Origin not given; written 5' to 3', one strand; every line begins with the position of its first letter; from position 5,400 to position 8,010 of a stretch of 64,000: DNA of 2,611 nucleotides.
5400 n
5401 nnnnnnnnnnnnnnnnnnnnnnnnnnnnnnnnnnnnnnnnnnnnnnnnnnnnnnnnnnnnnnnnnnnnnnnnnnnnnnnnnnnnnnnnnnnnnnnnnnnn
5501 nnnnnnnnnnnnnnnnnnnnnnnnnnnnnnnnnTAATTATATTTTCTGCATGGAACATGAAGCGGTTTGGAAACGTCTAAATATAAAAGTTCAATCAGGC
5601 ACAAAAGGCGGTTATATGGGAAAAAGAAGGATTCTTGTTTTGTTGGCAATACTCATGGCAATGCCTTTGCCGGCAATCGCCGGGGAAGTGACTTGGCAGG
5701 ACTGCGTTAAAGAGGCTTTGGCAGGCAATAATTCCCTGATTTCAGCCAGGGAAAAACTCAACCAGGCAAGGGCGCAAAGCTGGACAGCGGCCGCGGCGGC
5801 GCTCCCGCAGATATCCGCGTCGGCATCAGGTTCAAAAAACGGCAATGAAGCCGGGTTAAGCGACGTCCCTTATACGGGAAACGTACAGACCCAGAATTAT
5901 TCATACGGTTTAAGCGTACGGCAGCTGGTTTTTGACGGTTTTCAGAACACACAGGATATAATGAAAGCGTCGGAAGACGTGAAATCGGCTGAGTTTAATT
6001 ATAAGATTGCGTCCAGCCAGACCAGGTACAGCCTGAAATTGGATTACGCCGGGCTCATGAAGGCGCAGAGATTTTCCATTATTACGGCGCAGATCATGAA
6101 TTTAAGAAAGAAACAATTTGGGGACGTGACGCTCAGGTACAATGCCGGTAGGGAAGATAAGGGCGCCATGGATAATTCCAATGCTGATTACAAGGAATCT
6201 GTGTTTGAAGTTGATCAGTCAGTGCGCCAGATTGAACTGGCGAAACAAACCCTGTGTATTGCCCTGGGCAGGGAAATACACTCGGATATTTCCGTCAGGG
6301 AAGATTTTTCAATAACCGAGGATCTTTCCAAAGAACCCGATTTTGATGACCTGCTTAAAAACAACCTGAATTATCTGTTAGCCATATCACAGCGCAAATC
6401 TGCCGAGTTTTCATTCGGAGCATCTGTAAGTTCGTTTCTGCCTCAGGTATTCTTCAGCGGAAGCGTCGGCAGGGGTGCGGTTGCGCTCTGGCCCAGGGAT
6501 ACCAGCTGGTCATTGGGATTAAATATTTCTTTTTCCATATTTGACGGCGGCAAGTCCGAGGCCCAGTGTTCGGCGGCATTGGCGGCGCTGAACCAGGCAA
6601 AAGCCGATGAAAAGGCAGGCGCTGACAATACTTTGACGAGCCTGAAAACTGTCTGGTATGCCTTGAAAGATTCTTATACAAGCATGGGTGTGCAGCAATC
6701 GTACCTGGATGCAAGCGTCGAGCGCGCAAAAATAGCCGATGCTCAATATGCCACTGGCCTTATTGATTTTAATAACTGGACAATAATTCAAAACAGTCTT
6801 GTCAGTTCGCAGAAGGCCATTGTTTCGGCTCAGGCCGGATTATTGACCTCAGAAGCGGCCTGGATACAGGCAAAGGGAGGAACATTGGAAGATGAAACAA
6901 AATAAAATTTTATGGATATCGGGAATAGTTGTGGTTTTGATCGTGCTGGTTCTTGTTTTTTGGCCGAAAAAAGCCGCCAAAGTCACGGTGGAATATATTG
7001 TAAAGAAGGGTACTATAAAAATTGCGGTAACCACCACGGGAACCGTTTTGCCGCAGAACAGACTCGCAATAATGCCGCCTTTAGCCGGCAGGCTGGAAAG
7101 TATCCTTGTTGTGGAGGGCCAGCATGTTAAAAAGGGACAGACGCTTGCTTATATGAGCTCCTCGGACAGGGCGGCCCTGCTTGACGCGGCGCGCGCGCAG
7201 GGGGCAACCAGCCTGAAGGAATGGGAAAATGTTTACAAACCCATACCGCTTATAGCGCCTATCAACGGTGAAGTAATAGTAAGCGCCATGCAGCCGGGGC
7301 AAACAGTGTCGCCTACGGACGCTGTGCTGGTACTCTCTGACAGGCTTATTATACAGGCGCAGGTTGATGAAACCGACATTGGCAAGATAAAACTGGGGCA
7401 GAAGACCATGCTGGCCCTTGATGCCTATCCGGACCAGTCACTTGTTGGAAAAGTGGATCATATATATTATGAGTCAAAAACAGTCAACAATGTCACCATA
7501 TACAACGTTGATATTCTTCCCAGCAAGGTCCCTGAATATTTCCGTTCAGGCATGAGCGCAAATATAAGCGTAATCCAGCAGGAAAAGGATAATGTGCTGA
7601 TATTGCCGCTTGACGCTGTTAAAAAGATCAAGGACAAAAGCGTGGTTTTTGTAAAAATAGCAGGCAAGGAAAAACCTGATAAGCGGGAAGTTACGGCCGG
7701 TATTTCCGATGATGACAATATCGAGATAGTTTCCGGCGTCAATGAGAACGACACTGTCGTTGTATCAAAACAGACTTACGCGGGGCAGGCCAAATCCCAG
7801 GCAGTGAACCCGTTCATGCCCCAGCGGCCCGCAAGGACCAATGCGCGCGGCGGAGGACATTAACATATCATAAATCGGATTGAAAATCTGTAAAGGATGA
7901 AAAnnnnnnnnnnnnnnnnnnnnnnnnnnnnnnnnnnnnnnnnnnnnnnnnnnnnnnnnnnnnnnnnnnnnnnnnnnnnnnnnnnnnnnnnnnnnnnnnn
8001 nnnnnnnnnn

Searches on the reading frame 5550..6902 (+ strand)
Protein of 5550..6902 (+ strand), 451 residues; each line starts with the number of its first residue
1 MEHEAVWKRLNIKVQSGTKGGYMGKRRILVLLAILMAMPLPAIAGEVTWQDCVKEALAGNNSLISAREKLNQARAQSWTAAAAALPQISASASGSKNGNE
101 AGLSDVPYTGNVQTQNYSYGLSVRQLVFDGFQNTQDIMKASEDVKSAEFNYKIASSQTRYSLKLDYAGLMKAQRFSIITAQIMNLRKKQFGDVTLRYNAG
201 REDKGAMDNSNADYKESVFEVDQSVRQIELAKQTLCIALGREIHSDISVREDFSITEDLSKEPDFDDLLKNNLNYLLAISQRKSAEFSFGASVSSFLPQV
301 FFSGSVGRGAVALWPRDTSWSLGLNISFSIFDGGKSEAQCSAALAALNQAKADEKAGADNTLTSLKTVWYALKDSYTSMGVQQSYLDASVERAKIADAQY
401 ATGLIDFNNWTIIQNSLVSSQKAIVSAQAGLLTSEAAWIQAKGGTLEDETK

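Call 56: search_protein_families(library=pfam, proteins=[window:5550-6902:+], max_evalue=0.001)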
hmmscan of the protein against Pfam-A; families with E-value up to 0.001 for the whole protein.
window:5550-6902:+ (451 aa): 1 family
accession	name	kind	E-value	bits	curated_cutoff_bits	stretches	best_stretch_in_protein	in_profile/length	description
PF02321.23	OEP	-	2.5e-39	135.5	22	2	268-443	8-187/187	Outer membrane efflux protein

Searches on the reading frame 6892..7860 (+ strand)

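Call 56: search_protein_families(library=pfam, proteins=[window:6892-7860:+], max_evalue=0.001)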
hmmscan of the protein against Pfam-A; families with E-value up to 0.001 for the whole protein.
window:6892-7860:+ (323 aa): 3 families
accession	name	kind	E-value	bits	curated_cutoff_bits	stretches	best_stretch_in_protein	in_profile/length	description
PF16576.10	HlyD_D23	-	1.2e-15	57.8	30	1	106-194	97-187/214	Barrel-sandwich domain of CusB or HlyD membrane-fusion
PF13437.12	HlyD_3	-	1.6e-14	55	22.2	1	120-211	2-96/106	HlyD family secretion protein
PF13533.13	Biotin_lipoyl_2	-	1.9e-09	37.5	29.8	1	59-88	2-31/32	Biotin-lipoyl like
